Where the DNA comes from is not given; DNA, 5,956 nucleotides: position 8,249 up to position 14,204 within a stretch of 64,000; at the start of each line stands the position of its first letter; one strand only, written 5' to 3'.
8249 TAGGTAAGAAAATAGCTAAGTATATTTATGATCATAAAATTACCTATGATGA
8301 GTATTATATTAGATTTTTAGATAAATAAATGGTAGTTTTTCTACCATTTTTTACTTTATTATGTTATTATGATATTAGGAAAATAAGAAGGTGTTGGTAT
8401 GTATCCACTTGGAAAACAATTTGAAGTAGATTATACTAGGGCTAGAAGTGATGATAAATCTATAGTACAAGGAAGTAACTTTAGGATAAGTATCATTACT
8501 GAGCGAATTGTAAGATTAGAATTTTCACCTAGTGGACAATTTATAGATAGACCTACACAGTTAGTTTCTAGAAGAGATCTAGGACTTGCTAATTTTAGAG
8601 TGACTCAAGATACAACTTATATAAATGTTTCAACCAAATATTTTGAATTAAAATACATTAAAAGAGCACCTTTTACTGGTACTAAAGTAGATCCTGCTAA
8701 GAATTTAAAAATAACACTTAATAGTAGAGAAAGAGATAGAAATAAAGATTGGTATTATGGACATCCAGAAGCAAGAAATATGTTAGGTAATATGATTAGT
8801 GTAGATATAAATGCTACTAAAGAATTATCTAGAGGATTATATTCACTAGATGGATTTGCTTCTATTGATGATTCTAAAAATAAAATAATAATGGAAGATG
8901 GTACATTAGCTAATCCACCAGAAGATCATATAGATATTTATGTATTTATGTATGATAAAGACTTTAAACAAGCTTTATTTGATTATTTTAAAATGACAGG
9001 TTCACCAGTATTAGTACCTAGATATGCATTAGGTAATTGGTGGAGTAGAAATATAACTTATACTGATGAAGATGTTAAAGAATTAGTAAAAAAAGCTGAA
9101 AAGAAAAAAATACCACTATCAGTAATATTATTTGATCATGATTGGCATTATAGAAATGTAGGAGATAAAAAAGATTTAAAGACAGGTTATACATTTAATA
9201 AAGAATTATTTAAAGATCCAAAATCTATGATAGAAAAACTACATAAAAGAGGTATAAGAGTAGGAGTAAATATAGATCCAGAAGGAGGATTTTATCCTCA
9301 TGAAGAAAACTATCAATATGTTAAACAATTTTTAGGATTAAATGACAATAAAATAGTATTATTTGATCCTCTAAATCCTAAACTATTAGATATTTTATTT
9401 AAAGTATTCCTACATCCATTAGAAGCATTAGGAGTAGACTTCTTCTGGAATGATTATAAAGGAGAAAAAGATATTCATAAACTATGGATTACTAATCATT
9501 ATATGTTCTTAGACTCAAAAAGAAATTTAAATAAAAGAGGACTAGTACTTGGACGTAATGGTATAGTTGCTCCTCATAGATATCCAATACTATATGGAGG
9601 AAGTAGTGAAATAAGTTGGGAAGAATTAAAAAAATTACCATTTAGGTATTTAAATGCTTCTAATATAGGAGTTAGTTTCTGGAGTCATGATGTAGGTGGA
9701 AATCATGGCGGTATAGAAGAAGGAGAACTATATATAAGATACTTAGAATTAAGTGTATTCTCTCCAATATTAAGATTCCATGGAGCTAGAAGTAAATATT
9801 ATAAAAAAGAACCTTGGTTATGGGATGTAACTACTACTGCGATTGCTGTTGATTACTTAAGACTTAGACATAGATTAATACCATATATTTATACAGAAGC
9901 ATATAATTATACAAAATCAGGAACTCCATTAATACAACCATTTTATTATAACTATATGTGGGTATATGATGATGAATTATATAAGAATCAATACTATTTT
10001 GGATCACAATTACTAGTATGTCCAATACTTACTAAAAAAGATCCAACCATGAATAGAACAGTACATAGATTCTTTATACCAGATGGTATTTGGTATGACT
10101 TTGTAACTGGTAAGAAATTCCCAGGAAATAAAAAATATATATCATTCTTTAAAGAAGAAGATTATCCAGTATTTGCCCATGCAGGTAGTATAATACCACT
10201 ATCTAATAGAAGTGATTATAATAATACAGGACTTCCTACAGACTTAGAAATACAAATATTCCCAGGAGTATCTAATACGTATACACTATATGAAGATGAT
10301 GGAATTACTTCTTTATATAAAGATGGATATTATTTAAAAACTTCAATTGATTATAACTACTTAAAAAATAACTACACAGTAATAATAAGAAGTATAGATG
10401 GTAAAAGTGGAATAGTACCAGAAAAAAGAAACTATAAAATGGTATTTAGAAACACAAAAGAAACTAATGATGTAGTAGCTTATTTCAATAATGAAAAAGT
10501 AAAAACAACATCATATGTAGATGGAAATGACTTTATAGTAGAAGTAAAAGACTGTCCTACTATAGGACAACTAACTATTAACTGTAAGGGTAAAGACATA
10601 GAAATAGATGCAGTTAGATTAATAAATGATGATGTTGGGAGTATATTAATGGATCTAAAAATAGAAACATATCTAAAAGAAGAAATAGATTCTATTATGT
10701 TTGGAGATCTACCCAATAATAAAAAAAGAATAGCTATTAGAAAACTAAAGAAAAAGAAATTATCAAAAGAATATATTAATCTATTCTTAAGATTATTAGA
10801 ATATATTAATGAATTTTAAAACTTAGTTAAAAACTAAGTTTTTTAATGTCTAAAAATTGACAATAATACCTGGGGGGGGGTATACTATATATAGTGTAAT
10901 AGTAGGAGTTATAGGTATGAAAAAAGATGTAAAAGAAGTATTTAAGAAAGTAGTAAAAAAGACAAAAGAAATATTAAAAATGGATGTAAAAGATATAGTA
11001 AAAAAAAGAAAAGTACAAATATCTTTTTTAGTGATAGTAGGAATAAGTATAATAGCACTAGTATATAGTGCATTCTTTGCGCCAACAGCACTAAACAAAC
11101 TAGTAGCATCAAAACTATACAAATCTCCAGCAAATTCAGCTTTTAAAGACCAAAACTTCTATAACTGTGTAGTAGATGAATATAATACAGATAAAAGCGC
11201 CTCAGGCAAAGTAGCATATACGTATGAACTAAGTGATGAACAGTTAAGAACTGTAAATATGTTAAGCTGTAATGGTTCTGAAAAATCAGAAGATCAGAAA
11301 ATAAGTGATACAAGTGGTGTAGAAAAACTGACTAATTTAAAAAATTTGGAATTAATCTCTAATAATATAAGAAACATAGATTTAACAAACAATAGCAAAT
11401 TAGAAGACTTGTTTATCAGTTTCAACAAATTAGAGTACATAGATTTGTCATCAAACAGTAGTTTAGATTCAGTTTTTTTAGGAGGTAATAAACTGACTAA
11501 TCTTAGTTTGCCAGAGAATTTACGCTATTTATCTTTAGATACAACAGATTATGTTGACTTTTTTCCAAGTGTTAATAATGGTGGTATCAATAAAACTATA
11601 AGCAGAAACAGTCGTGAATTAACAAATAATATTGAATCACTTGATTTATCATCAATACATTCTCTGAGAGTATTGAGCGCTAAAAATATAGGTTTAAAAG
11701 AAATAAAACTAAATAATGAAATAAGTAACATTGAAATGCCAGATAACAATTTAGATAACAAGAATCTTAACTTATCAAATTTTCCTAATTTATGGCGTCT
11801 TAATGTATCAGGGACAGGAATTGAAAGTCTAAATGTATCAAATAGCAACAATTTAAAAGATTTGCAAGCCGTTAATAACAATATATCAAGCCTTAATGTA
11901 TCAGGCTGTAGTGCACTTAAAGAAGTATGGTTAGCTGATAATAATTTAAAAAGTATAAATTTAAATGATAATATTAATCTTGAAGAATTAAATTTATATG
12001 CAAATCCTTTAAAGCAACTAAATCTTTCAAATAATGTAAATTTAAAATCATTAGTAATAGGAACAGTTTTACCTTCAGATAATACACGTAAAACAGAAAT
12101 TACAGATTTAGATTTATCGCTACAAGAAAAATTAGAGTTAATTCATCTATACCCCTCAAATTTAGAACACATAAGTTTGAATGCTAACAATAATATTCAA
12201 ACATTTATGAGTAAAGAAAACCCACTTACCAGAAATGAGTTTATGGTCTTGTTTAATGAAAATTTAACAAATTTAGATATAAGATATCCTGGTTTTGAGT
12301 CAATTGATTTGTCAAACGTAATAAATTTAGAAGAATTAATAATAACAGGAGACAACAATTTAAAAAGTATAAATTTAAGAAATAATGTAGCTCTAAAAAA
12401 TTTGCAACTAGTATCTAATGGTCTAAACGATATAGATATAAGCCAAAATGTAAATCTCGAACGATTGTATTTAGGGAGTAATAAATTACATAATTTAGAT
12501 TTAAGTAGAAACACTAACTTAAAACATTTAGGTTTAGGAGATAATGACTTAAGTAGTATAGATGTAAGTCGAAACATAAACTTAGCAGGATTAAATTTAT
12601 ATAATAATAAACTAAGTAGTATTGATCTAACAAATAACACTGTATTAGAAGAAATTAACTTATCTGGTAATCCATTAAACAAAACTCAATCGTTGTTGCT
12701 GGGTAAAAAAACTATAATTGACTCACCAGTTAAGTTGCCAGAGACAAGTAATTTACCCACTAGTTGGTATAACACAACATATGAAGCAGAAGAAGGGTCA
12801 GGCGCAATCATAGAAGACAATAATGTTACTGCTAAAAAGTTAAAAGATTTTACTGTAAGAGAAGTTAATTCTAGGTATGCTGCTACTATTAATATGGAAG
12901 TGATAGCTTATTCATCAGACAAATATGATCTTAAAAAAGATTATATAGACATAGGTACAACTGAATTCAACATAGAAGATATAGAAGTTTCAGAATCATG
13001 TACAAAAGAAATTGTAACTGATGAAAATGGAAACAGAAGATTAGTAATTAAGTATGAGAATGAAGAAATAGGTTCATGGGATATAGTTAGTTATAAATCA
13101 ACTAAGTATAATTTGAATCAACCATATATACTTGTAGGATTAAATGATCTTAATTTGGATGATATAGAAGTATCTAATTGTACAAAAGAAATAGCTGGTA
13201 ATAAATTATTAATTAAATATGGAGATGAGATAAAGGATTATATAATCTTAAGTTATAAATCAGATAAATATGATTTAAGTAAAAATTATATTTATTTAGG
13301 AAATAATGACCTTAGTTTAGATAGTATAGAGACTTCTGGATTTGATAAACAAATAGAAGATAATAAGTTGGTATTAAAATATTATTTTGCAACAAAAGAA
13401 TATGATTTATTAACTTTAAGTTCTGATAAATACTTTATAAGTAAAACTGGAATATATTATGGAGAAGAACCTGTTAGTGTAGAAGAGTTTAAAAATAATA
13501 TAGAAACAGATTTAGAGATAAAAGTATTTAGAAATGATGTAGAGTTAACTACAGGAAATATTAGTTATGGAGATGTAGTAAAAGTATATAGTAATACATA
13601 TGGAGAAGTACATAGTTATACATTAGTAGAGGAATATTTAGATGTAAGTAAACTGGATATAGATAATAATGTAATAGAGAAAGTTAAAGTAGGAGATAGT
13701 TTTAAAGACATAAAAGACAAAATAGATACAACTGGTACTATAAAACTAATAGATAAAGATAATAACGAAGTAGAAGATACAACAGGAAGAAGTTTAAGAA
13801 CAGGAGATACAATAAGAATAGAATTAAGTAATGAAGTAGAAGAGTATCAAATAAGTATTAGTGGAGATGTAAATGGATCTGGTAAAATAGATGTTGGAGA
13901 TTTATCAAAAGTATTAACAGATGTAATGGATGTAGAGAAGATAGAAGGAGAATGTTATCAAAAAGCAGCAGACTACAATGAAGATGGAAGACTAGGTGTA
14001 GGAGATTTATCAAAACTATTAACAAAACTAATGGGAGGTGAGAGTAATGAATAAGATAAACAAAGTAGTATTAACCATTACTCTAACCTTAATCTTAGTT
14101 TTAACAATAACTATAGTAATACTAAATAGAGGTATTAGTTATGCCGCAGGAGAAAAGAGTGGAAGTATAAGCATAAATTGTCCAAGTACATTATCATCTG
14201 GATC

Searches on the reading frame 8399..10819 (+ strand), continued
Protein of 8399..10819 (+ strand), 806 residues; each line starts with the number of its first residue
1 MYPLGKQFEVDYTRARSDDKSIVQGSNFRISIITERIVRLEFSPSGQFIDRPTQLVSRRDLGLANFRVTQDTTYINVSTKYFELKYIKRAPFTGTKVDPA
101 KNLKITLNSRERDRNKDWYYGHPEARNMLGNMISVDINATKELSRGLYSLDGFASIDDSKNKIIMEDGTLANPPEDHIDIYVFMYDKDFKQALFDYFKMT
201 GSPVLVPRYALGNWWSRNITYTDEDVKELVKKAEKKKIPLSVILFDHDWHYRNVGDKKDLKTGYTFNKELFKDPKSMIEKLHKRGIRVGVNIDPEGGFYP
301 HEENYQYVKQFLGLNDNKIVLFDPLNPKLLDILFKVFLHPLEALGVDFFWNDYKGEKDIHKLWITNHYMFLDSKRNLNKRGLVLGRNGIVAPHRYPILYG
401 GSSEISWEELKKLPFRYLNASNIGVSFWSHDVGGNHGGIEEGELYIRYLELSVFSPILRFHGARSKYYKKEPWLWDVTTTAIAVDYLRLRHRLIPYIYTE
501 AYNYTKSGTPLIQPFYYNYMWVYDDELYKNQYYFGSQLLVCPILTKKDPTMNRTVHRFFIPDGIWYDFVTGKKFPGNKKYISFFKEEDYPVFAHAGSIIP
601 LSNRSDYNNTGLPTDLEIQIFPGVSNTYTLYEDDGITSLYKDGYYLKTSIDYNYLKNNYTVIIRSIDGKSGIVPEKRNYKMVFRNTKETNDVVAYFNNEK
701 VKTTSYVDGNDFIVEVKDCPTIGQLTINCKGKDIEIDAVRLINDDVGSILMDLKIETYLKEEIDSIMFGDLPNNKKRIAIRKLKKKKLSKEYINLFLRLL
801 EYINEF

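Call 82: find_encoding_contigs(protein=window:8399-10819:+, flank=1500, max_places=10)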
Protein window:8399-10819:+ (806 aa): 6 contigs read that carry it; 2 places shown.
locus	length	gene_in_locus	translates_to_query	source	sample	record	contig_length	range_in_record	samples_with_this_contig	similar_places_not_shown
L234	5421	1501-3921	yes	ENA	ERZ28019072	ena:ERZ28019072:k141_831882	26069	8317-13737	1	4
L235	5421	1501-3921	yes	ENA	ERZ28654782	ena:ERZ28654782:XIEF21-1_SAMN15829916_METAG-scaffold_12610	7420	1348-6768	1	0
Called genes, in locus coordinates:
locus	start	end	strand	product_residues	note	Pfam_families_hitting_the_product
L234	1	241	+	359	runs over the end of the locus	PF13784:Fic_N, PF02661:Fic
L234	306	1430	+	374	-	PF02557:VanY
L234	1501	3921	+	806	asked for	PF01055:Glyco_hydro_31_2nd, PF21365:Glyco_hydro_31_3rd, PF17137:DUF5110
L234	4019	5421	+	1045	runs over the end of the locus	PF12799:LRR_4 (faint)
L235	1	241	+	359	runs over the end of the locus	PF13784:Fic_N, PF02661:Fic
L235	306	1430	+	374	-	PF02557:VanY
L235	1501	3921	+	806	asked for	PF01055:Glyco_hydro_31_2nd, PF21365:Glyco_hydro_31_3rd, PF17137:DUF5110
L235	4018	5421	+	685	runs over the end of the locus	?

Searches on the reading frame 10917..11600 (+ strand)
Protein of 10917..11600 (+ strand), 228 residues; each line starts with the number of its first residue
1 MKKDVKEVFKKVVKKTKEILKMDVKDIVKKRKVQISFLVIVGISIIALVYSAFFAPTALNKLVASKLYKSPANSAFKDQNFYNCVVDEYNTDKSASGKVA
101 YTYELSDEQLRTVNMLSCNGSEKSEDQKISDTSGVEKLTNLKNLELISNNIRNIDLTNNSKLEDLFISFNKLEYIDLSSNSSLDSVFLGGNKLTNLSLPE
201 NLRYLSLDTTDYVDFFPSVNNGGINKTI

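Call 54: search_protein_families(library=pfam, proteins=[window:10917-11600:+], max_evalue=10)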
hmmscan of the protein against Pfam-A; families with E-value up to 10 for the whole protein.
window:10917-11600:+ (228 aa): 5 families
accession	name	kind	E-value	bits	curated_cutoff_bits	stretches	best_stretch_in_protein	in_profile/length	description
PF12799.13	LRR_4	-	0.00032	21.3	27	3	128-157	12-43/44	Leucine Rich repeats (2 copies)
PF23598.1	LRR_14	-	0.04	13.1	40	1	132-217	129-206/353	Leucine-rich repeat region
PF13855.12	LRR_8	-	0.081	13.1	27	2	136-172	22-61/61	Leucine rich repeat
PF20303.3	YLATT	-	0.098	13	26.7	1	20-63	52-96/107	YEATS-Like-Associating Three TM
PF23952.1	LRR_EndoS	-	0.15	12.7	27.9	1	122-211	28-112/116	Endo-beta-N-acetylglucosaminidase EndoS LRR domain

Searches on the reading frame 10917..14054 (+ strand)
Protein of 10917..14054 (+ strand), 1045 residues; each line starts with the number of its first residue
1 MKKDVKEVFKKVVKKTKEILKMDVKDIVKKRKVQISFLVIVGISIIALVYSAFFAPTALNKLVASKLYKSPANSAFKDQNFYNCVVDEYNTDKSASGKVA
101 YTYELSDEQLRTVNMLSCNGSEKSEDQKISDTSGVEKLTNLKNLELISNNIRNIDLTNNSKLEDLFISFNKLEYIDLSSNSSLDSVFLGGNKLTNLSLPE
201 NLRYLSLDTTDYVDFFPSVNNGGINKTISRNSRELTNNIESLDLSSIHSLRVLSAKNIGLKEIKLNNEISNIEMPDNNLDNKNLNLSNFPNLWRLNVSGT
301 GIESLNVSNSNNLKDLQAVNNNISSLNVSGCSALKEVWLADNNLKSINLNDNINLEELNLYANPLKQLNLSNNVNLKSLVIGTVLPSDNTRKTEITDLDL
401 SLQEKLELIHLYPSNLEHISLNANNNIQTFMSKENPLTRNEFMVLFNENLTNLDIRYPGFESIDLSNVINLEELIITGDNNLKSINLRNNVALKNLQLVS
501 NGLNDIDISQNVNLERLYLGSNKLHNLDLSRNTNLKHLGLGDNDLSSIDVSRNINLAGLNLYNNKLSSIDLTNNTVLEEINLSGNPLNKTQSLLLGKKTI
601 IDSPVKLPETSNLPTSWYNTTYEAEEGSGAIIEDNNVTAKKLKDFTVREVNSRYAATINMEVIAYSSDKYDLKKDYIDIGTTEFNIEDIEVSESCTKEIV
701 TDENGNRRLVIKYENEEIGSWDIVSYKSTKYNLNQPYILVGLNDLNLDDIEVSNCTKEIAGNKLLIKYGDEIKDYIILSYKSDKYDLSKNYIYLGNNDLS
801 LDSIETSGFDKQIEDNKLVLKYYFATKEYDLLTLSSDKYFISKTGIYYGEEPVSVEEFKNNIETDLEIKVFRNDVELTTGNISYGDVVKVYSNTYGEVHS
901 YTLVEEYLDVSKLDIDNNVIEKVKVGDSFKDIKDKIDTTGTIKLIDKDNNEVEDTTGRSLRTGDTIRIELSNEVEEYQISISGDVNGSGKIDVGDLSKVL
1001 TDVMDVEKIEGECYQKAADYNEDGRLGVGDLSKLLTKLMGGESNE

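Call 6: search_protein_families(library=pfam, proteins=[window:10917-14054:+], max_evalue=0.01)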
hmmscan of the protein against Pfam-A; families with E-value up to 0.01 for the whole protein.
window:10917-14054:+ (1045 aa): 5 families
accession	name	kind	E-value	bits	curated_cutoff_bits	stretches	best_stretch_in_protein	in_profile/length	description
PF12799.13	LRR_4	-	1.1e-08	35.5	27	2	513-549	2-40/44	Leucine Rich repeats (2 copies)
PF23952.1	LRR_EndoS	-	0.00011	22.8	27.9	1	238-319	32-111/116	Endo-beta-N-acetylglucosaminidase EndoS LRR domain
PF24758.1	LRR_At5g56370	-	0.00013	22.1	27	0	449-550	67-174/227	FBD-associated F-box protein At5g56370, LRR repeats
PF13499.12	EF-hand_7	-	0.001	19.8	30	0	984-1002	12-30/67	EF-hand domain pair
PF13202.12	EF-hand_5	-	0.0075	16.1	25.9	0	984-999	9-24/25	EF hand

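Call 9: find_encoding_contigs(protein=window:10917-14054:+, flank=6000, max_places=10)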
Protein window:10917-14054:+ (1045 aa): 7 contigs read that carry it; 3 places shown.
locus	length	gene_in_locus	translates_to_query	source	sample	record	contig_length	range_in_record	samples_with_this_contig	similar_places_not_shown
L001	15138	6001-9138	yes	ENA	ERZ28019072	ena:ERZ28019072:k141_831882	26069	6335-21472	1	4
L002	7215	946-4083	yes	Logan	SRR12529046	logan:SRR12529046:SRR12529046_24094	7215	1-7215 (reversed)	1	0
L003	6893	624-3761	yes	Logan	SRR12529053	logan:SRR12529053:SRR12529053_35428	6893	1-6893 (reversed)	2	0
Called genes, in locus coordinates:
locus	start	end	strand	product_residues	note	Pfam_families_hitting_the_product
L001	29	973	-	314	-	PF04055:Radical_SAM, PF16199:Radical_SAM_C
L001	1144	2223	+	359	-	PF13784:Fic_N, PF02661:Fic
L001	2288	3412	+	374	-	PF02557:VanY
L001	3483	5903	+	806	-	PF01055:Glyco_hydro_31_2nd, PF21365:Glyco_hydro_31_3rd, PF17137:DUF5110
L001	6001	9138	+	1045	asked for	PF12799:LRR_4 (faint)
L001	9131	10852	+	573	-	PF12733:Cadherin-like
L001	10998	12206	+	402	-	PF13173:AAA_14, PF13635:DUF4143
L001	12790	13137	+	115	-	-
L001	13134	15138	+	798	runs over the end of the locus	PF00133:tRNA-synt_1, PF09334:tRNA-synt_1g, PF13603:tRNA-synt_1_2, PF00133:tRNA-synt_1, PF08264:Anticodon_1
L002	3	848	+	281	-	?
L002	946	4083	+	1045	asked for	PF12799:LRR_4 (faint)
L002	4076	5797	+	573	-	PF12733:Cadherin-like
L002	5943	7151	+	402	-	PF13173:AAA_14, PF13635:DUF4143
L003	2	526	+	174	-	?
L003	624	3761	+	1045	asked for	PF12799:LRR_4 (faint)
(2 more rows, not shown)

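Call 12: find_homologous_proteins(query=window:10917-14054:+, max_evalue=1e-10)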
Query window:10917-14054:+ (1045 aa): 584 proteins with E <= 1e-10 among 8000 candidates; the best 120 are listed.
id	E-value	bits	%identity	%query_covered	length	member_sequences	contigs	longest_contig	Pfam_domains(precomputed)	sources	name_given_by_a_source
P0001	0.0e+0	2214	100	100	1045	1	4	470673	PF12799.14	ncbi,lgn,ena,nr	ncbi:MAG: hypothetical protein IJF92_03110 [Bacilli bacterium]|nr:hypothetical protein [Bacilli bact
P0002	8.2e-161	555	33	79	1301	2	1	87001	PF12799.14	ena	-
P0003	3.8e-148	513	35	98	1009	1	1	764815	PF00560.40,PF12799.14,PF13855.13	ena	-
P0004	1.2e-141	492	35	94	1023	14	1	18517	PF13516.13,PF00404.25,PF12799.14,PF13855.13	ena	-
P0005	2.0e-126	441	29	87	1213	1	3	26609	PF13516.13,PF00404.25,PF12799.14,PF13855.13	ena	-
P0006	5.5e-126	440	28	87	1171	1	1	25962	PF13516.13,PF00404.25,PF12799.14,PF13855.13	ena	-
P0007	2.1e-120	422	34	53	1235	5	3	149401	PF00404.25,PF12799.14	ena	-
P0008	2.8e-118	415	32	97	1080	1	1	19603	PF13516.13,PF00404.25,PF00560.40,PF12799.14,PF13855.13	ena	-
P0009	1.3e-116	409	32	94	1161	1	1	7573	PF13516.13,PF00404.25,PF00560.40,PF12799.14,PF25013.1,PF13855.13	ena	-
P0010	1.3e-115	406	29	73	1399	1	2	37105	PF12799.14,PF13855.13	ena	-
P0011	1.9e-112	395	33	96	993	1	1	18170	PF12799.14,PF13855.13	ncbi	-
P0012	4.2e-107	378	33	95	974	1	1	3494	PF12799.14,PF13855.13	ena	-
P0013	1.5e-105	372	30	97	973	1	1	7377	PF00404.25,PF12799.14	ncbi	-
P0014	2.2e-105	372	30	97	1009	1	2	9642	PF23622.2,PF00404.25,PF12799.14,PF13855.13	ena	-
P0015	2.3e-102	362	32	94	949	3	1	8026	PF13516.13,PF00404.25,PF00560.40,PF12799.14,PF13855.13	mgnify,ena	mgnify:CR=1 FL=1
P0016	1.4e-101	359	32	53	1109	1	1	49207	PF00404.25,PF12799.14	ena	-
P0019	2.3e-96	342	31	97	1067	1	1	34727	PF00404.25,PF12799.14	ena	-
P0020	5.6e-96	341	36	36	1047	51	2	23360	PF00404.25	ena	-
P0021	1.1e-94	336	36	36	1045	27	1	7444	PF00404.25,PF12799.14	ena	-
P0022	1.1e-94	336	34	27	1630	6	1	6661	PF09479.17,PF00404.25,PF12799.14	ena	-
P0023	5.0e-91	324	31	77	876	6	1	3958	PF00404.25,PF12799.14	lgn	-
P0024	1.9e-90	322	29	97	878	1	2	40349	PF00404.25,PF12799.14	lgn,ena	-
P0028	5.1e-87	311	30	85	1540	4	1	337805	PF24758.2,PF00404.25,PF12799.14,PF25358.2,PF13855.13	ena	-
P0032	1.7e-85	306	28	93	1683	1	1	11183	PF00404.25,PF12799.14,PF13855.13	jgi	jgi:Leucine-rich repeat (LRR) protein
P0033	1.8e-82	296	28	93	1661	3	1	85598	PF23622.2,PF00404.25,PF12799.14,PF13855.13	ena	-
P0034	1.3e-81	293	31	53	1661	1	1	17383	PF00404.25,PF12799.14,PF13855.13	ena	-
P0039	7.4e-76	274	33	52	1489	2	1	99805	PF24758.2,PF00404.25,PF12799.14,PF13855.13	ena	-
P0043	1.7e-70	256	29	48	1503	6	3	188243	PF24758.2,PF00404.25,PF12799.14,PF25358.2,PF13855.13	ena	-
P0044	2.1e-70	256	31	54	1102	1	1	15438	PF00404.25,PF12799.14,PF02368.25,PF13855.13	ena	-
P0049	4.7e-68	248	31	52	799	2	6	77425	PF00404.25,PF00560.40,PF12799.14,PF13855.13,PF23952.2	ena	-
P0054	1.1e-63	234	30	56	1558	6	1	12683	PF00404.25,PF12799.14,PF13855.13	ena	-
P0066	3.7e-58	216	26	89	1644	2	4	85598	PF00404.25,PF12799.14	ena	-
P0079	6.2e-55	205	26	41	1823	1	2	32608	PF00404.25,PF12799.14,PF23952.2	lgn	-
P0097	3.3e-50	189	27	86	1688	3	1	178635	PF00404.25,PF12799.14,PF13855.13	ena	-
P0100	8.8e-50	188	23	43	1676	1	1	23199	PF13405.13,PF00404.25,PF05593.20,PF13499.13,PF12799.14,PF13202.13,PF00036.39,PF23952.2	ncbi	-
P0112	2.4e-47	180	27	86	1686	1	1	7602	PF00404.25,PF12799.14,PF13855.13,PF23952.2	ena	-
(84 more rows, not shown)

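Call 15: find_encoding_contigs(protein=P0003, flank=4000, max_places=3)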
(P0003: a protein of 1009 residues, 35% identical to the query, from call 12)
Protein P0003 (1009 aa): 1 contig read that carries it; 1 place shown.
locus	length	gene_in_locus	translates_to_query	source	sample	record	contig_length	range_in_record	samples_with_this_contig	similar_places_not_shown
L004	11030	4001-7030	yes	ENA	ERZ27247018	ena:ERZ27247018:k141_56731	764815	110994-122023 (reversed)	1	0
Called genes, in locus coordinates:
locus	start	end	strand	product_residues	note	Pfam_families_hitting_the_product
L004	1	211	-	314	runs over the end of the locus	PF04055:Radical_SAM, PF16199:Radical_SAM_C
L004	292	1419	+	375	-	PF02557:VanY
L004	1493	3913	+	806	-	PF01055:Glyco_hydro_31_2nd, PF21365:Glyco_hydro_31_3rd, PF17137:DUF5110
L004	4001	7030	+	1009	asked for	PF00560:LRR_1 (faint), PF12799:LRR_4 (faint), PF13855:LRR_8 (faint)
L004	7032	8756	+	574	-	PF12733:Cadherin-like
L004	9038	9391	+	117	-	-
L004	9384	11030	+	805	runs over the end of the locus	PF00133:tRNA-synt_1, PF00750:tRNA-synt_1d (faint), PF01406:tRNA-synt_1e (faint), PF09334:tRNA-synt_1g, PF13603:tRNA-synt_1_2, PF00133:tRNA-synt_1, PF09334:tRNA-synt_1g (weak), PF08264:Anticodon_1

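Call 16: find_encoding_contigs(protein=P0004, flank=4000, max_places=3)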
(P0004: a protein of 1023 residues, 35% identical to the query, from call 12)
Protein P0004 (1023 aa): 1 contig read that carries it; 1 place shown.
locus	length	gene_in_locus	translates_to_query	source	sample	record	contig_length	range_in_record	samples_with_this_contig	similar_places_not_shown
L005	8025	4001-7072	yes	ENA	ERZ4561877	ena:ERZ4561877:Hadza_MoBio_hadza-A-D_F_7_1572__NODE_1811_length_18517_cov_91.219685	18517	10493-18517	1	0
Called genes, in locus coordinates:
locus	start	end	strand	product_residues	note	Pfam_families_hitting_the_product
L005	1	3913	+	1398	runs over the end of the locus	PF12799:LRR_4 (faint), PF24758:LRR_At5g56370 (weak), PF25358:PH_fung_RdRP (faint), PF13855:LRR_8 (weak), PF00404:Dockerin_1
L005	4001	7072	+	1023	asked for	PF13855:LRR_8 (faint), PF13516:LRR_6 (faint), PF12799:LRR_4 (weak), PF00404:Dockerin_1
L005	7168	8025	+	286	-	?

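Call 17: find_encoding_contigs(protein=P0002, flank=4000, max_places=3)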
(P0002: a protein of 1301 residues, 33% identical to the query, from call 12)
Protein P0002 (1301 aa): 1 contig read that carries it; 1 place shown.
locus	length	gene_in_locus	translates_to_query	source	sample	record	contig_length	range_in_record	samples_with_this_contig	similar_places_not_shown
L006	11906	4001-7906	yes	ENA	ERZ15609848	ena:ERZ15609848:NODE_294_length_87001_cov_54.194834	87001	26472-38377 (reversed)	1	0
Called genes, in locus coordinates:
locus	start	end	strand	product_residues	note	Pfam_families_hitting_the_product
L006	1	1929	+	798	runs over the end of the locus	PF01055:Glyco_hydro_31_2nd, PF21365:Glyco_hydro_31_3rd, PF17137:DUF5110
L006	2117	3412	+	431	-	PF13173:AAA_14, PF13635:DUF4143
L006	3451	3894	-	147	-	PF13744:HTH_37 (faint), PF01047:MarR (faint), PF01381:HTH_3, PF12844:HTH_19, PF13443:HTH_26 (weak), PF13560:HTH_31, PF12844:HTH_19, PF01381:HTH_3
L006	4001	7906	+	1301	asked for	PF12799:LRR_4 (faint)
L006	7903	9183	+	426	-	PF12733:Cadherin-like (weak)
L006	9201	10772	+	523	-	PF04203:Sortase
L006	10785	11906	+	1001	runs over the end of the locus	PF12799:LRR_4 (faint)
